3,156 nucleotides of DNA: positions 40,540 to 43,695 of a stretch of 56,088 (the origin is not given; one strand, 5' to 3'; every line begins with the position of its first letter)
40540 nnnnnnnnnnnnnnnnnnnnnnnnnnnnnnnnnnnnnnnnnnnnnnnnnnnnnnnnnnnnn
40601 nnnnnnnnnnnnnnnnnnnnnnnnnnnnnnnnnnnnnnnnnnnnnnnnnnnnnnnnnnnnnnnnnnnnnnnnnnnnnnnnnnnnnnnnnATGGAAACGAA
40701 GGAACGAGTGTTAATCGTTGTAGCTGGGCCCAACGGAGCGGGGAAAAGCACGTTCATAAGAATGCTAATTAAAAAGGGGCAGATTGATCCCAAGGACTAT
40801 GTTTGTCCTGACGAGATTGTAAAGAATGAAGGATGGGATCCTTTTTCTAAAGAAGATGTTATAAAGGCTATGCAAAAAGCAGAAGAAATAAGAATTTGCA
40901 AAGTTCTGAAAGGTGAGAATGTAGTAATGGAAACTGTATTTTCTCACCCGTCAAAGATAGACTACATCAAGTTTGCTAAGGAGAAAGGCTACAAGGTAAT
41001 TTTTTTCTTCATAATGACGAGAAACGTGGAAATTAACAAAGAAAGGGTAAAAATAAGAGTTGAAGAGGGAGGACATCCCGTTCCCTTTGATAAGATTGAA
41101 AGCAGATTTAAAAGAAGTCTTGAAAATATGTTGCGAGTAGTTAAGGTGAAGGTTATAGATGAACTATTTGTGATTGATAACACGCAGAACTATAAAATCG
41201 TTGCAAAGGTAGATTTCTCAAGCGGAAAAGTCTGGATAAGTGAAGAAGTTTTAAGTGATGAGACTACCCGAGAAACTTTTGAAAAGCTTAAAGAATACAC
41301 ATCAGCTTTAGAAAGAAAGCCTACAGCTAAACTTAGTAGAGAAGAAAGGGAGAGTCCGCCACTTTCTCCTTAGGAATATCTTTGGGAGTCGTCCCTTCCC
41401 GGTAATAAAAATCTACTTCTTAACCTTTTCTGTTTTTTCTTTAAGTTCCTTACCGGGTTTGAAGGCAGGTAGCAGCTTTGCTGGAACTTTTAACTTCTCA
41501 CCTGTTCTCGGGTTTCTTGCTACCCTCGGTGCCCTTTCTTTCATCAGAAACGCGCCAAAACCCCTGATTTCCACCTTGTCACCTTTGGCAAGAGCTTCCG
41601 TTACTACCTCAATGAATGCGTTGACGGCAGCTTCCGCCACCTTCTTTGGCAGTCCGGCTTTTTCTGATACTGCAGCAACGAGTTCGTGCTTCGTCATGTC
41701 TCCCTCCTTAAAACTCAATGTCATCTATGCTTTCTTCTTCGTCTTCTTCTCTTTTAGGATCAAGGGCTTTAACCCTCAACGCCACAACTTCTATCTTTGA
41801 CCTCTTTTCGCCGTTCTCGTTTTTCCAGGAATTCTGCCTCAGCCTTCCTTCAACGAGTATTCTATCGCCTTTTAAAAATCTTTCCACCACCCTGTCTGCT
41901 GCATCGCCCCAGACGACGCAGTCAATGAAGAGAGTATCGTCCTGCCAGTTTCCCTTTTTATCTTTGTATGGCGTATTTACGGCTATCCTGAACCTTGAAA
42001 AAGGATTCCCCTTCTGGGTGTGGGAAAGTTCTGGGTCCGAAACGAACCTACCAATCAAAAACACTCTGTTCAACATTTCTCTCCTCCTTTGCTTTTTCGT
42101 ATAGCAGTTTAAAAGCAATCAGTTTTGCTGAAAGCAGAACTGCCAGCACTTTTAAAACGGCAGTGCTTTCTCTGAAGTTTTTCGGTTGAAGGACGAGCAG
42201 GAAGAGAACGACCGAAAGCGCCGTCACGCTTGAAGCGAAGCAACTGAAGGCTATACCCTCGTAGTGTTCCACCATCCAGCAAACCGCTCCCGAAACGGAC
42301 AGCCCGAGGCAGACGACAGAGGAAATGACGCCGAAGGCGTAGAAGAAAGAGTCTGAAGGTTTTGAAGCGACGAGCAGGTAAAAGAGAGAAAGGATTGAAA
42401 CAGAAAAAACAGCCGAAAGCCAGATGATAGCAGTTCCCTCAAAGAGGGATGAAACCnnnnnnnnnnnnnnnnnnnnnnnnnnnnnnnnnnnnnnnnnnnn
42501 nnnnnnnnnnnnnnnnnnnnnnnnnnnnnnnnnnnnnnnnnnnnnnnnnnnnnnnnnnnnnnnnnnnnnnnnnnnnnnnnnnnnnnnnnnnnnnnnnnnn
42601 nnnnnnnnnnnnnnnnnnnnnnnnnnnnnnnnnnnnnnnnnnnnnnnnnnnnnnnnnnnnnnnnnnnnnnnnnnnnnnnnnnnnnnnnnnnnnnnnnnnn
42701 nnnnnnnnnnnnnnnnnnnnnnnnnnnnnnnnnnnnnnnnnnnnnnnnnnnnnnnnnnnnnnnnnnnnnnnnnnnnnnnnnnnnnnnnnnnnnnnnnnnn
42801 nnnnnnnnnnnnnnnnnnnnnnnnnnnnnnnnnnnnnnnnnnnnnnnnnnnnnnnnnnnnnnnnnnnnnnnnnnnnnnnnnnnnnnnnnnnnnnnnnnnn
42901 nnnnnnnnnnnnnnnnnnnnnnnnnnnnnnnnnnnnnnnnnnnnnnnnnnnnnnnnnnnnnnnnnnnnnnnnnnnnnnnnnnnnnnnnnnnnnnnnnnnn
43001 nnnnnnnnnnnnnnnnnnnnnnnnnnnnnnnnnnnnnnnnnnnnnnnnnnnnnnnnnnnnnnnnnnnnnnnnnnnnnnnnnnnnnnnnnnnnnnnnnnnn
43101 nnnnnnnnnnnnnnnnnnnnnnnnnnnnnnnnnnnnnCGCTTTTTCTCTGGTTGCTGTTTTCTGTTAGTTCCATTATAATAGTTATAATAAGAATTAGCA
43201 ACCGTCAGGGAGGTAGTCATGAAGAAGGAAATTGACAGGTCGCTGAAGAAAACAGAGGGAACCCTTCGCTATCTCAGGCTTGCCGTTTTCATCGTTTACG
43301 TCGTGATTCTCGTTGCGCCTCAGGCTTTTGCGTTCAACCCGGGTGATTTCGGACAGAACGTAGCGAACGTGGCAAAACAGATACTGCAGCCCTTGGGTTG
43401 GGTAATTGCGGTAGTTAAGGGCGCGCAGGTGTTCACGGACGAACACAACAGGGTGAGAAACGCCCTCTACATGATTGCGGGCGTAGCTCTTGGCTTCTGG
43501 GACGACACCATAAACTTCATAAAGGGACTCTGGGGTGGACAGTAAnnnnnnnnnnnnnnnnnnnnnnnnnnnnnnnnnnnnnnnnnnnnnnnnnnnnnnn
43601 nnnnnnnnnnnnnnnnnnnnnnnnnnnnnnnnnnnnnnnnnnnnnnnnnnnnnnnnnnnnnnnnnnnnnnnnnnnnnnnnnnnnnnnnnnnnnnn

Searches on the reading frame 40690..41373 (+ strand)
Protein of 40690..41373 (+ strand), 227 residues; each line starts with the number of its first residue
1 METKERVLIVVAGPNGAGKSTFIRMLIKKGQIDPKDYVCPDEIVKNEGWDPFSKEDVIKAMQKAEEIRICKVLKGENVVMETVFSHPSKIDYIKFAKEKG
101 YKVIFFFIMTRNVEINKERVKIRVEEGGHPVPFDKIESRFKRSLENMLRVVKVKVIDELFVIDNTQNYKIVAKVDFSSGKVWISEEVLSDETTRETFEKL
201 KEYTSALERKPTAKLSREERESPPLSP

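Call 73: search_protein_families(library=pfam, proteins=[window:40690-41373:+], max_evalue=0.001)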
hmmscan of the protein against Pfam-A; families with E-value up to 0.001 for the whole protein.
window:40690-41373:+ (227 aa): 5 families
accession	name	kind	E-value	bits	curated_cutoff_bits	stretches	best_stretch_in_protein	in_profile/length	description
PF06414.18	Zeta_toxin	-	8.3e-13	48.7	22.3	1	74-167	94-190/199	Zeta toxin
PF13238.12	AAA_18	-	1.6e-07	32.2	29.4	1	9-126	1-114/128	AAA domain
PF13671.12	AAA_33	-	7.7e-05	23.5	27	1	8-136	1-133/143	AAA domain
PF00005.33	ABC_tran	-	0.00035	21.6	25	1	7-31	12-36/137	ABC transporter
PF13401.12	AAA_22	-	0.00044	21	27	0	6-62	5-55/130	AAA domain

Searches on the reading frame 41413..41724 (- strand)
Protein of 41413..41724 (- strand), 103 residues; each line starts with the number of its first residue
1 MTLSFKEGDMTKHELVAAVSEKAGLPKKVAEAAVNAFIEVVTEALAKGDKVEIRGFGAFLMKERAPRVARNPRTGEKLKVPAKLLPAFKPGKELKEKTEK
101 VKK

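Call 73: search_protein_families(library=pfam, proteins=[window:41413-41724:-], max_evalue=0.001)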
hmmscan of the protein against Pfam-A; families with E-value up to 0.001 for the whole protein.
window:41413-41724:- (103 aa): 3 families
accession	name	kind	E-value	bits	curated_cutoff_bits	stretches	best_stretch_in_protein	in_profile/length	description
PF00216.26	Bac_DNA_binding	-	2.7e-33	114.5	22.4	1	10-97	1-88/90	Bacterial DNA-binding protein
PF18291.6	HU-HIG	-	4.6e-08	33.6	26.2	1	6-100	28-120/125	HU domain fused to wHTH, Ig, or Glycine-rich motif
PF18289.6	HU-CCDC81_euk_2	-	5.7e-05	23.5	26.1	1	17-65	8-58/75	CCDC81 eukaryotic HU domain 2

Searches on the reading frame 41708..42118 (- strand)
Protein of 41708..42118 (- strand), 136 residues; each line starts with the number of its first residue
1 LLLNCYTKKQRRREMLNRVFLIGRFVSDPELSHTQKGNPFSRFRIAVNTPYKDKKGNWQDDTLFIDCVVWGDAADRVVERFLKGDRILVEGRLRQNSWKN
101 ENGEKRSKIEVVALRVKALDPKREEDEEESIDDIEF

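Call 73: search_protein_families(library=pfam, proteins=[window:41708-42118:-], max_evalue=0.001)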
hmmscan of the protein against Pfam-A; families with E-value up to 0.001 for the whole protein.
window:41708-42118:- (136 aa): 2 families
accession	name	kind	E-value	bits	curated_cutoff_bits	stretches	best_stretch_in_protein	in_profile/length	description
PF00436.31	SSB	-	1e-30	106.3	26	1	16-118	1-103/104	Single-strand binding protein family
PF01336.31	tRNA_anti-codon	-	3.4e-06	27.3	27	1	59-117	23-73/75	OB-fold nucleic acid binding domain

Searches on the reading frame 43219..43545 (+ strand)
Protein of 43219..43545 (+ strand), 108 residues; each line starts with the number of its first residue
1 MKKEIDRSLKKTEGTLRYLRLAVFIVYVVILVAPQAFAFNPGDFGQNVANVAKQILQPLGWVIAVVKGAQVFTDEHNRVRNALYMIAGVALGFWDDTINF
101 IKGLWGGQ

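Call 73: search_protein_families(library=pfam, proteins=[window:43219-43545:+], max_evalue=0.001)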
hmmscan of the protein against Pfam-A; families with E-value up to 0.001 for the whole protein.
window:43219-43545:+ (108 aa): 1 family
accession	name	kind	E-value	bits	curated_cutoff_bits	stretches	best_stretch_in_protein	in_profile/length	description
PF04956.18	TrbC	-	0.00059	20.4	27.9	1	15-91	7-87/98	TrbC/VIRB2 pilin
